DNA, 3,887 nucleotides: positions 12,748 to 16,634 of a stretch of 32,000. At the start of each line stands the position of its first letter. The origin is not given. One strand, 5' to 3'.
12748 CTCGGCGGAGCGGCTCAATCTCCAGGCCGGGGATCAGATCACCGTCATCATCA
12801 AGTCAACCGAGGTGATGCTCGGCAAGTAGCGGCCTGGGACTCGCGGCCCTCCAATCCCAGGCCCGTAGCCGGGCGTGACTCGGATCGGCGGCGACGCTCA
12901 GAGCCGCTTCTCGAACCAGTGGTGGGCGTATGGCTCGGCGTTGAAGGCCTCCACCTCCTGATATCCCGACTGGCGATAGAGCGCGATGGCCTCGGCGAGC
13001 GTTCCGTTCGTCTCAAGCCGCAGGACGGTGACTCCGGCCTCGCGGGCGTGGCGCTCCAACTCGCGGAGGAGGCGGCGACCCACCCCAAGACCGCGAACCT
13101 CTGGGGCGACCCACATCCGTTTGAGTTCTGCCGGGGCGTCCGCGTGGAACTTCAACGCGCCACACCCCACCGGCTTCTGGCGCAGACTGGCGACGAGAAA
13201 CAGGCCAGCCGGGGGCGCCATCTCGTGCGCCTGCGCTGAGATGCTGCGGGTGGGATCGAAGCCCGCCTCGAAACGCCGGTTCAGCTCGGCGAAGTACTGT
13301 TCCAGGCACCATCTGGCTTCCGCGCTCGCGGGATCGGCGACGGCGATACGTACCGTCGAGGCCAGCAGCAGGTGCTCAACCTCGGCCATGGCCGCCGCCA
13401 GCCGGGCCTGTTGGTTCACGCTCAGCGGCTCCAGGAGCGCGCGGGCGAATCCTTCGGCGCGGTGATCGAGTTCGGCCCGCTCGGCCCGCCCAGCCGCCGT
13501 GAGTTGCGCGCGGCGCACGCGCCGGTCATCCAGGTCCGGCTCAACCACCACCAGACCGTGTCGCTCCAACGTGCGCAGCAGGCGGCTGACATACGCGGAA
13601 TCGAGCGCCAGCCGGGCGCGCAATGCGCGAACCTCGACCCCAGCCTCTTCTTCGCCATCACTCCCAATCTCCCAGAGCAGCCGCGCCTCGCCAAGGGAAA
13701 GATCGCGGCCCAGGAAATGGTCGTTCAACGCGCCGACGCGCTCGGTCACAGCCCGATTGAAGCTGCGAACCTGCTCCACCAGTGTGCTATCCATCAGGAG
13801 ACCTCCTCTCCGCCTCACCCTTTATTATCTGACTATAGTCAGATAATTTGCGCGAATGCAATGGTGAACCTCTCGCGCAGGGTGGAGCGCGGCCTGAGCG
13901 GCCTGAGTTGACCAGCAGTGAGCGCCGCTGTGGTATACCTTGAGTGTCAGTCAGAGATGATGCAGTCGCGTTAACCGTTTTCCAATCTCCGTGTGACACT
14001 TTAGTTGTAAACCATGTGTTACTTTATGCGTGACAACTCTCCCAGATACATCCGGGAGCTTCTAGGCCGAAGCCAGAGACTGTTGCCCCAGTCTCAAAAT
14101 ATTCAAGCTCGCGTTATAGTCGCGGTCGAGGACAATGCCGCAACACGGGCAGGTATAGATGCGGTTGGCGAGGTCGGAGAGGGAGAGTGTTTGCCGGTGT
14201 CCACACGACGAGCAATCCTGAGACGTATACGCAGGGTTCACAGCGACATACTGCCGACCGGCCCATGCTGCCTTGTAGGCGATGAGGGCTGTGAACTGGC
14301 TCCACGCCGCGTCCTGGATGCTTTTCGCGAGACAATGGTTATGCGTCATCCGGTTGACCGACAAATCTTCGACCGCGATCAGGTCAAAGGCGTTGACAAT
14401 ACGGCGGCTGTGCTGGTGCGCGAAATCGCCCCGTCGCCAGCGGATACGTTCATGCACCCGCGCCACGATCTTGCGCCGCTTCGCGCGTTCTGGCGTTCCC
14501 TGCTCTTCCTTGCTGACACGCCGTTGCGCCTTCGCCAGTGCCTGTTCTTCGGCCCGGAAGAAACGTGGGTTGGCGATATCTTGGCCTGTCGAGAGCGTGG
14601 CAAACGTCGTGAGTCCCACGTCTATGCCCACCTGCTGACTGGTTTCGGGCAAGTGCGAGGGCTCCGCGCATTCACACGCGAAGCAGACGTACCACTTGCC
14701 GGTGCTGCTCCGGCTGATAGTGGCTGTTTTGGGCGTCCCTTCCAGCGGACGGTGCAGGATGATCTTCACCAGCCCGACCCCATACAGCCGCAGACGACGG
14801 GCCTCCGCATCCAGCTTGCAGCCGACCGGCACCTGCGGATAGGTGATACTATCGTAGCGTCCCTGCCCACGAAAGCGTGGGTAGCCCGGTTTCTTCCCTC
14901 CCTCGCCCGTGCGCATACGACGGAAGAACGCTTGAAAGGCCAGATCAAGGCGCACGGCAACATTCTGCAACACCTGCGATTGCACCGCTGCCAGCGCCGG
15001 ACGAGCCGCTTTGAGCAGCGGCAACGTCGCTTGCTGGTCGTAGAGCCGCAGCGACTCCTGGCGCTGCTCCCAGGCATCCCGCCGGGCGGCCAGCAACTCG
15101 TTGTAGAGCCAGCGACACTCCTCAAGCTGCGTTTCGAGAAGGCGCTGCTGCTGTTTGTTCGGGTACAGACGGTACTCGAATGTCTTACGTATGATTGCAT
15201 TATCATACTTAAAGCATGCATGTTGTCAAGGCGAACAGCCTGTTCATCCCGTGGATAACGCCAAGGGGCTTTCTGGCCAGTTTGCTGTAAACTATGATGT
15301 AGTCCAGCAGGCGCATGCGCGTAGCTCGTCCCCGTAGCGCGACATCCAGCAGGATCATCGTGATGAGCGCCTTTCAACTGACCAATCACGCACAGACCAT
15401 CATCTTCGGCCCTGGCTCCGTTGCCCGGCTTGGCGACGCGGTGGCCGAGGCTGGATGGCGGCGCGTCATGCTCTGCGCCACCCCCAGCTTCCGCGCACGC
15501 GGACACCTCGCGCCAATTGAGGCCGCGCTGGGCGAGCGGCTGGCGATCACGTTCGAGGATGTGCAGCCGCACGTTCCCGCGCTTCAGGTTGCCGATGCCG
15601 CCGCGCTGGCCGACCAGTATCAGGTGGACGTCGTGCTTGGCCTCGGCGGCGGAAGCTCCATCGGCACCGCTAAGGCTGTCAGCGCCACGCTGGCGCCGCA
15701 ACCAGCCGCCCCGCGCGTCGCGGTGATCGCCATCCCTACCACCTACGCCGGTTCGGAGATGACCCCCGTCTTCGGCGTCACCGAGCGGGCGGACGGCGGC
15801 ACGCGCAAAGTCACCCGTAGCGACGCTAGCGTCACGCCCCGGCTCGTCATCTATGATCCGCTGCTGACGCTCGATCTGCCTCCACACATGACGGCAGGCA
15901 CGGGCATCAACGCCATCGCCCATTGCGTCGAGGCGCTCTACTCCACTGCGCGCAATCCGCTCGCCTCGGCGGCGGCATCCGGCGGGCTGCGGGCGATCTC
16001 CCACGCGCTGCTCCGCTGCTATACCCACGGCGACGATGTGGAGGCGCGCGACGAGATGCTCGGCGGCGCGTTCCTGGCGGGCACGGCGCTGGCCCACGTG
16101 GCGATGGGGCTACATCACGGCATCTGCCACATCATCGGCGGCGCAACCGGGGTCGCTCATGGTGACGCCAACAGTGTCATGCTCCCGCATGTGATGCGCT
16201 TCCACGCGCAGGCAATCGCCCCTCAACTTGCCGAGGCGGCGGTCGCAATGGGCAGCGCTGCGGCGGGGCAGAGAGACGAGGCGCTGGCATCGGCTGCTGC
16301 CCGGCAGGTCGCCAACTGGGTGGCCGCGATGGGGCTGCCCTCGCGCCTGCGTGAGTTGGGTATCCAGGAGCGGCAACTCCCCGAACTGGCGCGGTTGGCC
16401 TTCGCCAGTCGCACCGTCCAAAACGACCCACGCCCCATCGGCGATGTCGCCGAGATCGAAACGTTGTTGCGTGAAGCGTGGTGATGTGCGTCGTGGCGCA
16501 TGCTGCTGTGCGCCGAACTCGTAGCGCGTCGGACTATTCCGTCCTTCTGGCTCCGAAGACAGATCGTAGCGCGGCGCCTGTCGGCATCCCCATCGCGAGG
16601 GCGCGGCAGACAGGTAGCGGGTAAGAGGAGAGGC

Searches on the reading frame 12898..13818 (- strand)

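Call 82: search_protein_families(library=pfam, proteins=[window:12898-13818:-], max_evalue=0.01)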
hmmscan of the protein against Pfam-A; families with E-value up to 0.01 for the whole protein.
window:12898-13818:- (306 aa): 11 families
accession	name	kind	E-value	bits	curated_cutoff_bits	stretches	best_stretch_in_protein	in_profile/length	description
PF00583.31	Acetyltransf_1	-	3.8e-17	63.1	20.7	1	178-286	7-116/116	Acetyltransferase (GNAT) family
PF13508.13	Acetyltransf_7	-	6.5e-17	62.1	27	1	205-288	3-84/84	Acetyltransferase (GNAT) domain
PF13673.13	Acetyltransf_10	-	1e-08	35.6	23.6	1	199-290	25-111/128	Acetyltransferase (GNAT) domain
PF12802.13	MarR_2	-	3.9e-08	33.8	27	1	39-100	2-60/61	MarR family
PF01047.28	MarR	-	3.5e-07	30.5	24.6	1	43-101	4-58/59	MarR family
PF13463.12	HTH_27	-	6.3e-06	26.8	22.2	1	44-110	5-68/68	Winged helix DNA-binding domain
PF08445.16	FR47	-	3e-05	24.4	22.1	1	227-289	20-80/86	FR47-like protein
PF09339.16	HTH_IclR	-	0.00052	20.2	22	1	56-92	14-50/52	IclR helix-turn-helix domain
PF14542.12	Acetyltransf_CG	-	0.00064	20.2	30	1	223-266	16-61/80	GCN5-related N-acetyl-transferase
PF13601.12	HTH_34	-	0.0027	18.3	27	1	60-113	14-68/80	Winged helix DNA-binding domain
PF13480.13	Acetyltransf_6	-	0.0041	17.7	22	1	154-268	18-134/143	Acetyltransferase (GNAT) domain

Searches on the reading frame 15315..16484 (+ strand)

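Call 82: search_protein_families(library=pfam, proteins=[window:15315-16484:+], max_evalue=0.01)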
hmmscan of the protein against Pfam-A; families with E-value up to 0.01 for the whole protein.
window:15315-16484:+ (389 aa): 3 families
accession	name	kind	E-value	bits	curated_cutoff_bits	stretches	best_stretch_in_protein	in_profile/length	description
PF25137.1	ADH_Fe_C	-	5.7e-43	147.3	27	1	193-389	1-194/194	Fe-containing alcohol dehydrogenase family, C-terminal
PF00465.25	Fe-ADH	-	5.3e-33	114.4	31.3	1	27-182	2-168/168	Iron-containing alcohol dehydrogenase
PF13685.12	Fe-ADH_2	-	2.4e-06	28.1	28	1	31-143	2-107/149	Iron-containing alcohol dehydrogenase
